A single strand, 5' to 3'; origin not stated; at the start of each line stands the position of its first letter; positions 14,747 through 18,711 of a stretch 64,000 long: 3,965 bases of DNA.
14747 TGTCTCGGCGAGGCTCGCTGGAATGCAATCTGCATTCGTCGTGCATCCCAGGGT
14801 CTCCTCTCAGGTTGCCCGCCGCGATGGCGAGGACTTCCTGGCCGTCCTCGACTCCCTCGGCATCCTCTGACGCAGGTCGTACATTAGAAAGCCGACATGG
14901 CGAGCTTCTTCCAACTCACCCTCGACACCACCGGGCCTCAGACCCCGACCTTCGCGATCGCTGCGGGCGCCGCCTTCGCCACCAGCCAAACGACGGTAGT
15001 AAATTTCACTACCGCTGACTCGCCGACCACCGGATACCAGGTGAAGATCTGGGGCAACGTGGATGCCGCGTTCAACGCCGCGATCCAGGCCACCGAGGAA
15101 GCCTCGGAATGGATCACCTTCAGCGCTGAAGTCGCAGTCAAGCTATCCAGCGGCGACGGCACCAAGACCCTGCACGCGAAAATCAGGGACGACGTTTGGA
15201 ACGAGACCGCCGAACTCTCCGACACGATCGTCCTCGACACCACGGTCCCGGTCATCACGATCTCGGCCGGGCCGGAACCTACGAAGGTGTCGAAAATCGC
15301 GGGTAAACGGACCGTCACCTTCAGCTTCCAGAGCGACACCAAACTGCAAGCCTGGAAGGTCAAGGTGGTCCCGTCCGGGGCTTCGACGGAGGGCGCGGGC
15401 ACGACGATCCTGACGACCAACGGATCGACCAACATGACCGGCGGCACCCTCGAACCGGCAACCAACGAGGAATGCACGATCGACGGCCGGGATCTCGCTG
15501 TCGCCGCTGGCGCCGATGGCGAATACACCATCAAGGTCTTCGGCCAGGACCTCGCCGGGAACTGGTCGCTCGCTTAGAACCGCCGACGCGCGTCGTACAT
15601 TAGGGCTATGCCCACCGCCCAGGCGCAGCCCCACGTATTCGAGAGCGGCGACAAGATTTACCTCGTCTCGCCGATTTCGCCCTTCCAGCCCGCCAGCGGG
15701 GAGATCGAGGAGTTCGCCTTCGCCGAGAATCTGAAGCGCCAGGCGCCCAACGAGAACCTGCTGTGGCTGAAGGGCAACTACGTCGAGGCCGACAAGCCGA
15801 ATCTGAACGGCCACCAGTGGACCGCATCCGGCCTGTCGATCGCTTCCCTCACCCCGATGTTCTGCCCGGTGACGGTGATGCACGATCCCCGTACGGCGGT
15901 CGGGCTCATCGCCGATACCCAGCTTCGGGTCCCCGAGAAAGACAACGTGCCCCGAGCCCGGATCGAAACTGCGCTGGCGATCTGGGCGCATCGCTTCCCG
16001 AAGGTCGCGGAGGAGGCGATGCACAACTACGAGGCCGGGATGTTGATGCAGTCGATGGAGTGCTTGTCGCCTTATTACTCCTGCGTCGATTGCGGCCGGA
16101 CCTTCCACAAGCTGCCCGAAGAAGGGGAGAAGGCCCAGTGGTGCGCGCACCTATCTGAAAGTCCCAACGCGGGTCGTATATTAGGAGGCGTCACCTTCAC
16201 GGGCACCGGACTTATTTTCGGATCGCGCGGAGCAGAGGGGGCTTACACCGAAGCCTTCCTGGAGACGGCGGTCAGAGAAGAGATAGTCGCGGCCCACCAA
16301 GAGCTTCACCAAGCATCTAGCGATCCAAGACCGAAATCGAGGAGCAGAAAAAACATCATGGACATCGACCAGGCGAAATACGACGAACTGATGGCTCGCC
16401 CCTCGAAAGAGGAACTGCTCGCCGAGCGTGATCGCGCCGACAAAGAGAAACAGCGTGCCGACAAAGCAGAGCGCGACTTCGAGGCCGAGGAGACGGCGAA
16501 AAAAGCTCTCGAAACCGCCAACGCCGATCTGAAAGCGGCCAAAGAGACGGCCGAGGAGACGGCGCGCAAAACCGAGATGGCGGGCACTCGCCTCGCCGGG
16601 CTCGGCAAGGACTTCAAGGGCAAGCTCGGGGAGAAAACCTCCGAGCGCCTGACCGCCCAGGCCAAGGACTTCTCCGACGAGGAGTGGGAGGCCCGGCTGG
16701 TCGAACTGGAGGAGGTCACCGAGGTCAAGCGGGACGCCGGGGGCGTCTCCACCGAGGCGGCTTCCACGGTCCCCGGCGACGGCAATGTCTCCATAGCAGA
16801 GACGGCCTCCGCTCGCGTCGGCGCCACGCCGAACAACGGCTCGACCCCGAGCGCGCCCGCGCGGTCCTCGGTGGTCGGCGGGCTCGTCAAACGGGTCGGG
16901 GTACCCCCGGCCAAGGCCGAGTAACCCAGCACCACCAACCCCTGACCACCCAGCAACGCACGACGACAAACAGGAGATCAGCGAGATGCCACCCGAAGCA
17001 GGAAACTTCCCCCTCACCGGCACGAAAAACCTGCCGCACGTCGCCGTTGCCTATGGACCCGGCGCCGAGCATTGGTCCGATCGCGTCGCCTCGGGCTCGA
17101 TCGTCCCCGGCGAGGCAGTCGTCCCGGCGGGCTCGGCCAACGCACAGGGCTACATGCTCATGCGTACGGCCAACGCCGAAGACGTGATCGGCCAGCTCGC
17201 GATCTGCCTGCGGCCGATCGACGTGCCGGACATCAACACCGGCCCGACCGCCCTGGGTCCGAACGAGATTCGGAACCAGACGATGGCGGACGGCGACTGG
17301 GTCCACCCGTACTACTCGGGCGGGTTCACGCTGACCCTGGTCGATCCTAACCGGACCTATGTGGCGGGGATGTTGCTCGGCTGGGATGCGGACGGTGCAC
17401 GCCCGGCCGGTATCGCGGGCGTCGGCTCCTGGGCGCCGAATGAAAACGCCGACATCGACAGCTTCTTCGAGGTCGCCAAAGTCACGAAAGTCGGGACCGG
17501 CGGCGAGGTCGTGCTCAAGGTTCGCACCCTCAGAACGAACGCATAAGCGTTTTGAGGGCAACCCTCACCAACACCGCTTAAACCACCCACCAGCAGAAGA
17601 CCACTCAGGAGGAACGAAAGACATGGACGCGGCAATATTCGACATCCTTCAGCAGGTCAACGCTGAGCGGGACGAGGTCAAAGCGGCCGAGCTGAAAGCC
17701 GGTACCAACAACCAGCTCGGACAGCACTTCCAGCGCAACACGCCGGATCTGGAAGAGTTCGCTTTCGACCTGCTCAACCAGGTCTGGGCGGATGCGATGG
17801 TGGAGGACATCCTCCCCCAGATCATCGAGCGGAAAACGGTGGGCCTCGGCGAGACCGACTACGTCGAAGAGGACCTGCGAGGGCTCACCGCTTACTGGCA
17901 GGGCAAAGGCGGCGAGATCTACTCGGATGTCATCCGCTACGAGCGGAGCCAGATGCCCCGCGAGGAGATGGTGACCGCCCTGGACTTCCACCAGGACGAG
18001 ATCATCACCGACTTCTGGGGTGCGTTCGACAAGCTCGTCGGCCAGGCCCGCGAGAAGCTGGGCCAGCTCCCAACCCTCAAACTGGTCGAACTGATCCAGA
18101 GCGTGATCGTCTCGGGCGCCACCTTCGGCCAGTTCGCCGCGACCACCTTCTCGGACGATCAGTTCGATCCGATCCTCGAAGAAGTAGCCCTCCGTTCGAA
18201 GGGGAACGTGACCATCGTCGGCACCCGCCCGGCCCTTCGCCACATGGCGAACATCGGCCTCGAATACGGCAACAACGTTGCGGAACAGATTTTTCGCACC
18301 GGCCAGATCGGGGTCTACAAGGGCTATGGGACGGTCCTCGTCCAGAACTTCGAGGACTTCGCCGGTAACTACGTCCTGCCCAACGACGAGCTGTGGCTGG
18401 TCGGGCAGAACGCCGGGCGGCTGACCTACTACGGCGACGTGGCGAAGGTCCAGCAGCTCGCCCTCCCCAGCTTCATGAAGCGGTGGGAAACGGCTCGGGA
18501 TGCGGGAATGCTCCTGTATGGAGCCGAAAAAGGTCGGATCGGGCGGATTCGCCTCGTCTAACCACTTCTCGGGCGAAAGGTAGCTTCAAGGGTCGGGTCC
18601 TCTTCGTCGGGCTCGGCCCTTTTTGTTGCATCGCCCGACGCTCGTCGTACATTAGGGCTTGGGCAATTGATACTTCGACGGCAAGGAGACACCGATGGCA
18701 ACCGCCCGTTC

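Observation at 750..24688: A 21-bp motif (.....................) repeated upstream of the plus-strand late operons, spaced for leaderless starts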

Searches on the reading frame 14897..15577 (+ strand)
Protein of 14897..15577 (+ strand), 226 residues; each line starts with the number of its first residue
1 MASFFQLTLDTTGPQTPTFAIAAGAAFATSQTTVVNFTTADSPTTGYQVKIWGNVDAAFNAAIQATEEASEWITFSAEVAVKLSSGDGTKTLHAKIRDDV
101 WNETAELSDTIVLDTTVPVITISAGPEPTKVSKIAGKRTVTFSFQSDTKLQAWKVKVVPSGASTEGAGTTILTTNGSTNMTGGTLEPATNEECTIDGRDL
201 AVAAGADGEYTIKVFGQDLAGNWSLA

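Call 10: search_protein_families(library=pfam, proteins=[window:14897-15577:+], max_evalue=0.01)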
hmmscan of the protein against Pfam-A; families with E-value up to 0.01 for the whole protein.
window:14897-15577:+ (226 aa): 1 family
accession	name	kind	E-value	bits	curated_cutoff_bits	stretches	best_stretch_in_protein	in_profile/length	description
PF13750.12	Big_3_3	-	0.0028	17.8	27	0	86-146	13-74/157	Bacterial Ig-like domain (group 3)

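Call 11: search_protein_families(library=phrogs, proteins=[window:14897-15577:+], max_evalue=0.001)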
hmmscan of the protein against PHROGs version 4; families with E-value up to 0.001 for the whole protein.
window:14897-15577:+ (226 aa): 2 families
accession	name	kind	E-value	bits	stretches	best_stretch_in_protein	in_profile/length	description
phrog_10898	-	unknown function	6.8e-67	226.5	1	1-224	1-220/221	-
phrog_17347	-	unknown function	3.1e-05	24.8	1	110-224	210-308/312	-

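Call 12: search_dna_similar(query=window:14897-15577:+, collection=phages, mode=protein, max_rows=30)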
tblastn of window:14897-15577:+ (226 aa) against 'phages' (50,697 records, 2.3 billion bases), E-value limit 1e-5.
Records with a match: 38; places in all: 38; records where one place covers at least 80% of the query: 38.
Best place of each record, by identity: <60% 38.
By first word of the organism name: Bacillus 36; Bacteriophage 2.
By host as written in the record: Bacillus anthracis Sterne 10; Bacillus cereus 8; Bacillus anthracis 7; - 2; Bacillus cereus VKM B-370 2; Bacillus cereus HER1399 2; Bacillus cohnii 2; Bacillus cereus BGSC 6E1 2; and 3 more.
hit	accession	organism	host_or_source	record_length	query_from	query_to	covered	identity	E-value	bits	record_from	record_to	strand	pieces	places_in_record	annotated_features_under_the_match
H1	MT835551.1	Bacteriophage sp.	human fecal samples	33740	1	226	100%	46.5%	2e-41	155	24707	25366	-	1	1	record has no annotation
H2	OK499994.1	Bacillus phage vB_BanS_Skywalker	Bacillus anthracis Sterne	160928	1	225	100%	44.9%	1e-42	158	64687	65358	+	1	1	putative inner membrane protein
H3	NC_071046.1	Bacillus phage vB_BanS_Skywalker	Bacillus anthracis Sterne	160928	1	225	100%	44.9%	1e-42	158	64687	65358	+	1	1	putative inner membrane protein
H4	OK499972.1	Bacillus phage vB_BanS_Chewbecca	Bacillus anthracis Sterne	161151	1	225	100%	44.9%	1e-42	158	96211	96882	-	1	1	hypothetical protein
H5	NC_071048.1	Bacillus phage vB_BanS_Chewbecca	Bacillus anthracis Sterne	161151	1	225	100%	44.9%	1e-42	158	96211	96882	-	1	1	hypothetical protein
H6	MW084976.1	Bacillus phage Kirov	Bacillus cereus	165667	1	225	100%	44.4%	2e-43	160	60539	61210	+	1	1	putative Ig-like domain-containing protein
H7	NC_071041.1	Bacillus phage Kirov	Bacillus cereus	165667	1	225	100%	44.4%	2e-43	160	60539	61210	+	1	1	putative Ig-like domain-containing protein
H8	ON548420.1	Bacillus phage vB_BanS-Thrax4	Bacillus anthracis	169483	1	225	100%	44.4%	5e-42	157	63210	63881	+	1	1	hypothetical protein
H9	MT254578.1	Bacillus phage Izhevsk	Bacillus cereus VKM B-370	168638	1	225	100%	44.4%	6e-41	154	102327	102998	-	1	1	putative Ig-like domain-containing protein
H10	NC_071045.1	Bacillus phage Izhevsk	Bacillus cereus VKM B-370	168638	1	225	100%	44.4%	6e-41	154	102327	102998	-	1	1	putative Ig-like domain-containing protein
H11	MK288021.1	Bacillus phage pW2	Bacillus cereus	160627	1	225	100%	44.4%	4e-40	151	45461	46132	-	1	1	hypothetical protein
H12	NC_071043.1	Bacillus phage pW2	Bacillus cereus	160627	1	225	100%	44.4%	4e-40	151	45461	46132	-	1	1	hypothetical protein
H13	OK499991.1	Bacillus phage vB_BanS_Sophrita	Bacillus anthracis Sterne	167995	1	225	100%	44.4%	4e-40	151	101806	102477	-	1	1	glycoside hydrolase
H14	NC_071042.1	Bacillus phage vB_BanS_Sophrita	Bacillus anthracis Sterne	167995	1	225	100%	44.4%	4e-40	151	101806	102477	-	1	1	glycoside hydrolase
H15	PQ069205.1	Bacillus phage S4-3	Bacillus sp. S4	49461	1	225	100%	44.2%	9e-39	147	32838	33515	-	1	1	record has no annotation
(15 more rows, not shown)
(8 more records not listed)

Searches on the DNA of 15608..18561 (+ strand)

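Call 7: search_dna_similar(query=window:15608-18561:+, collection=phages, mode=distant, max_rows=25)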
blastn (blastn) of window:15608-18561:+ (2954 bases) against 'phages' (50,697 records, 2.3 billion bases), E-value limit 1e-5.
No match.

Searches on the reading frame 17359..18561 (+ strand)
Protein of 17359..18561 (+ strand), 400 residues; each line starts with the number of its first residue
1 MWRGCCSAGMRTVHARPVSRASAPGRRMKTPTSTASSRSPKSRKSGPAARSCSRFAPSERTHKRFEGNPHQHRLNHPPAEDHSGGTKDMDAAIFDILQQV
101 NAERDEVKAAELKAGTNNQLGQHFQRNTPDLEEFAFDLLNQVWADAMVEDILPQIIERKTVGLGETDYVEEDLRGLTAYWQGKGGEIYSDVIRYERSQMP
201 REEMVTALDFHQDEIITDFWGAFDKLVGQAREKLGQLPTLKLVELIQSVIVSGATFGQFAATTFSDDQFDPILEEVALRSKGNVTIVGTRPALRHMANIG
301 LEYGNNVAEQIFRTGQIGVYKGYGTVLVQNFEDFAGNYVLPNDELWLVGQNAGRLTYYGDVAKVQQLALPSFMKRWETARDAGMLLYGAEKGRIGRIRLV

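Call 13: search_dna_similar(query=window:17359-18561:+, collection=phages, mode=protein, max_rows=30)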
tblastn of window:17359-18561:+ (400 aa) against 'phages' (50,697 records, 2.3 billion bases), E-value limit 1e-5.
Records with a match: 15; places in all: 15; records where one place covers at least 80% of the query: 0.
Best place of each record, by identity: <60% 15.
By first word of the organism name: Bacillus 14; Caudovirales 1.
By host as written in the record: Bacillus cereus 4; Bacillus cereus ATCC 27348 4; Bacillus anthracis ST-1 4; Bacillus cereus BGSC 6E1 2; - 1.
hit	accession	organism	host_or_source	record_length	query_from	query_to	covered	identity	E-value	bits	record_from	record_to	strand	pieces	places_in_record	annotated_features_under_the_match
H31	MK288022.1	Bacillus phage pW4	Bacillus cereus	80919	113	361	62%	27.5%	3e-6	56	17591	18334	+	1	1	hypothetical protein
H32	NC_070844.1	Bacillus phage pW4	Bacillus cereus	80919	113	361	62%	27.5%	3e-6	56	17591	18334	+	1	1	hypothetical protein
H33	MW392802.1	Bacillus phage BCPST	Bacillus cereus ATCC 27348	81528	113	362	63%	26.8%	5e-7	58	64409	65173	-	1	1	hypothetical protein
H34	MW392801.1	Bacillus phage BCP6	Bacillus cereus ATCC 27348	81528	113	362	63%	26.8%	5e-7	58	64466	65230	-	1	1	hypothetical protein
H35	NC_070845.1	Bacillus phage BCPST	Bacillus cereus ATCC 27348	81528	113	362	63%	26.8%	5e-7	58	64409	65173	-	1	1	hypothetical protein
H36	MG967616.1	Bacillus phage v_B-Bak1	Bacillus anthracis ST-1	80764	132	362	58%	27.2%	2e-7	59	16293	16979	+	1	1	hypothetical protein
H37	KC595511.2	Bacillus phage Basilisk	Bacillus cereus BGSC 6E1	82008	132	362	58%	27.2%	2e-7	59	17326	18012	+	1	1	hypothetical protein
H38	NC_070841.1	Bacillus phage Basilisk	Bacillus cereus BGSC 6E1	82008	132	362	58%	27.2%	2e-7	59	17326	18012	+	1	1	hypothetical protein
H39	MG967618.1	Bacillus phage v_B-Bak10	Bacillus anthracis ST-1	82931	132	362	58%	27.2%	2e-7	59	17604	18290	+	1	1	hypothetical protein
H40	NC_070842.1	Bacillus phage v_B-Bak10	Bacillus anthracis ST-1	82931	132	362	58%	27.2%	2e-7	59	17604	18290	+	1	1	hypothetical protein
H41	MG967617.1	Bacillus phage v_B-Bak6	Bacillus anthracis ST-1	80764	132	362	58%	27.2%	3e-7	59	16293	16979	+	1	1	hypothetical protein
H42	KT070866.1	Bacillus phage PBC4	Bacillus cereus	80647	113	362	63%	24.6%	6e-7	58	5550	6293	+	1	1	hypothetical protein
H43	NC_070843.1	Bacillus phage PBC4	Bacillus cereus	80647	113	362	63%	24.6%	6e-7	58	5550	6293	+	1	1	hypothetical protein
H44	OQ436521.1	Bacillus phage BSG01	Bacillus cereus ATCC 27348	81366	113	362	63%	24.6%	6e-7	58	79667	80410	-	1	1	hypothetical protein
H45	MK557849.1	Caudovirales GX15bay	mangrove soil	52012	171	359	47%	26.5%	2e-12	75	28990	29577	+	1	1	hypothetical protein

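Call 15: find_related_loci(query=window:17359-18561:+, collection=viral_contigs, flank=10000)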
Query window:17359-18561:+ (400 aa) in viral_contigs; peptide patterns used: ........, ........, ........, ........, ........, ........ (x = any residue, [..] = any of these).
4 stretches matched a pattern; 1 encode a relative of the query (tblastn E <= 1e-3); 1 distinct loci.
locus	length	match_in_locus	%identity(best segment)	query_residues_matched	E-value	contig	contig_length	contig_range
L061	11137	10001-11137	72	7-399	0e+0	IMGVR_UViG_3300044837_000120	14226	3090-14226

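Call 18: find_homologous_proteins(query=window:17359-18561:+, max_evalue=1e-10)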
Query window:17359-18561:+ (400 aa): 501 proteins with E <= 1e-10 among 4754 candidates; the best 120 are listed.
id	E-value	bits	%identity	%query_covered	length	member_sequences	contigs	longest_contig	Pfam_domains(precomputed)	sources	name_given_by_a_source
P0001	1.1e-188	646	90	78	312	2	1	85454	PF27364.1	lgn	-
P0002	8.6e-175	600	84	78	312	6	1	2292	PF27364.1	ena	-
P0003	2.4e-173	595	84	78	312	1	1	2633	PF27364.1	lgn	-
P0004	1.2e-172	593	84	78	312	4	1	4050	PF27364.1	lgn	-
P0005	2.2e-171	589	83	78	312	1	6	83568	PF27364.1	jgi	jgi:hypothetical protein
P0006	3.1e-171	588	82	78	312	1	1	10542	PF27364.1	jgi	jgi:hypothetical protein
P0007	3.5e-171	588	82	78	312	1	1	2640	PF27364.1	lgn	-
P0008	4.0e-171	588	83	78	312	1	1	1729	PF27364.1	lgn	-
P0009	1.1e-167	576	81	78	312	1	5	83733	PF27364.1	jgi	jgi:hypothetical protein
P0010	4.7e-167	574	79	78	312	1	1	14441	PF27364.1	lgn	-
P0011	3.1e-165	568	80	78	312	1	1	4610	PF27364.1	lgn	-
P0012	1.6e-162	559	78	78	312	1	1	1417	PF27364.1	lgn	-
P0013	1.0e-159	550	77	78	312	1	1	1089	PF27364.1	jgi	-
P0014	3.9e-155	535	75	78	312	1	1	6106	PF27364.1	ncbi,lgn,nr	ncbi:MAG: hypothetical protein Q8Q29_02050 [Actinomycetota bacterium]|nr:hypothetical protein [Actin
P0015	1.5e-154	533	75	78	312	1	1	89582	PF27364.1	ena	-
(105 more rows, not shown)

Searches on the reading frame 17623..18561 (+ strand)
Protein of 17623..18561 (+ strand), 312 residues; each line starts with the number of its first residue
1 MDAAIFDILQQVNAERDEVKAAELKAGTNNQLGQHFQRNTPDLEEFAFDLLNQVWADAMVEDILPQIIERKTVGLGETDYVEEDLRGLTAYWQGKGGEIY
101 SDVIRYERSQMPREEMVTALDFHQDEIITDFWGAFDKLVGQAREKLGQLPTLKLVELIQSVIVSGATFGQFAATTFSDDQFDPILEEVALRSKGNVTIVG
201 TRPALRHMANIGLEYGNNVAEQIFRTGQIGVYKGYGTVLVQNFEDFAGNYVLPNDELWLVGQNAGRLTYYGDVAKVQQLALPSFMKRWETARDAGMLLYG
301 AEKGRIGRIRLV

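Call 20: find_related_loci(query=A1, collection=metagenome_contigs, flank=10000)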
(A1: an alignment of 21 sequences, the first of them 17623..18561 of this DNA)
Query A1 (312 aa) in metagenome_contigs; peptide patterns used: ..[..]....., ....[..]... (x = any residue, [..] = any of these).
346 stretches matched a pattern; 55 encode a relative of the query (tblastn E <= 1e-3); 55 distinct loci.
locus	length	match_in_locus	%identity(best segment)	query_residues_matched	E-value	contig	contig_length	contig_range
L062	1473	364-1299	82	1-312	0e+0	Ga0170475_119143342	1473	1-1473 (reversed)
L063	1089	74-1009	77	1-312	0e+0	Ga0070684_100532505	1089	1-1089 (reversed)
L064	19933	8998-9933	70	1-312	7e-151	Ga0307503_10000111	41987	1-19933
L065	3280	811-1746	69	1-312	4e-155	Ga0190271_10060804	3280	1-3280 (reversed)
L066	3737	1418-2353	69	1-312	1e-152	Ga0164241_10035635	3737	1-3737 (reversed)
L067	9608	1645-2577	68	1-311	2e-142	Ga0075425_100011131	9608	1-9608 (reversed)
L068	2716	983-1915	68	1-311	5e-150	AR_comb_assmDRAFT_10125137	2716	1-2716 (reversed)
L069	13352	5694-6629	67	1-312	2e-141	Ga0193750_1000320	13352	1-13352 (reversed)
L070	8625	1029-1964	66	1-312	3e-141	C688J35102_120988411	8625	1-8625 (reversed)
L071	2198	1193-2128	65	1-312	6e-148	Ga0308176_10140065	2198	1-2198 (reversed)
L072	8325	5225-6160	66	1-312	6e-139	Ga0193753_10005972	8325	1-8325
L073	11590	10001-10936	66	1-312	2e-137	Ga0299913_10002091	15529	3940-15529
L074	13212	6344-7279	63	1-312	5e-136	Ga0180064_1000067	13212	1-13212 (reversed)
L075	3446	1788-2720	64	1-311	3e-140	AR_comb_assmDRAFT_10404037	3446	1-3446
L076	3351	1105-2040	64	1-312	6e-140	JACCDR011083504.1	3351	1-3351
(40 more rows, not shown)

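Call 25: find_related_loci(query=A1, collection=genome_contigs, flank=10000)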
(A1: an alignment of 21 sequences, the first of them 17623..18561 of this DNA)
Query A1 (312 aa) in genome_contigs; peptide patterns used: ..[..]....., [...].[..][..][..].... (x = any residue, [..] = any of these).
56 stretches matched a pattern; 1 encode a relative of the query (tblastn E <= 1e-3); 1 distinct loci.
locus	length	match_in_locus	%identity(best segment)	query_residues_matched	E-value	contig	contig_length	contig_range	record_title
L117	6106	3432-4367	74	1-312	3e-166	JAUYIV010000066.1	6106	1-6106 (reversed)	MAG: Actinomycetota bacterium isolate C24_metabat.bin.110 C24_k141_1015040, whole genome shotgun sequence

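Call 97: find_related_loci(query=A1, collection=viral_contigs, flank=10000)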
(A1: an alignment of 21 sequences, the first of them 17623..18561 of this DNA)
Query A1 (312 aa) in viral_contigs; peptide patterns used: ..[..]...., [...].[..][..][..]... (x = any residue, [..] = any of these).
119 stretches matched a pattern; 36 encode a relative of the query (tblastn E <= 1e-3); 36 distinct loci.
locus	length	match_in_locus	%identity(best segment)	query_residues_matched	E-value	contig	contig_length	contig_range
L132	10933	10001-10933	81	1-311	4e-178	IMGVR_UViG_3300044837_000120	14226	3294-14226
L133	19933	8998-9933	70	1-312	1e-150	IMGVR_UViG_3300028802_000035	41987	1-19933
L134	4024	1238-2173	68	1-312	9e-150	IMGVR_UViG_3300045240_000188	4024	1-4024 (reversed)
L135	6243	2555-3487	68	1-311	1e-142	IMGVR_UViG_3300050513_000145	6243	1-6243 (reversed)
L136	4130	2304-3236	68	1-311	1e-145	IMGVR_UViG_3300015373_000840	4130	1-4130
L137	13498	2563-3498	67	1-312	4e-142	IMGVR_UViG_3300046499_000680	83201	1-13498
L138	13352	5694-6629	67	1-312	2e-141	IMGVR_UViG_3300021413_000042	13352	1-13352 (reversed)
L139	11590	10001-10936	66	1-312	2e-137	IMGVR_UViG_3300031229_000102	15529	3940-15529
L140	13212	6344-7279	63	1-312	7e-136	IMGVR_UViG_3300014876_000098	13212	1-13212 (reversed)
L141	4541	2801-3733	64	1-311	1e-137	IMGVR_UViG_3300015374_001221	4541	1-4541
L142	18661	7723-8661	64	1-312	2e-134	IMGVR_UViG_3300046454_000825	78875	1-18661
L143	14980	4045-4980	63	1-312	2e-134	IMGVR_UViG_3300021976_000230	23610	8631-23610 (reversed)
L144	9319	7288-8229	64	1-312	2e-132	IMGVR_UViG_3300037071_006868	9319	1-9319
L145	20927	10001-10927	63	1-309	5e-132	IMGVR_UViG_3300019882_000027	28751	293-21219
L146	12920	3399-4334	61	1-312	3e-132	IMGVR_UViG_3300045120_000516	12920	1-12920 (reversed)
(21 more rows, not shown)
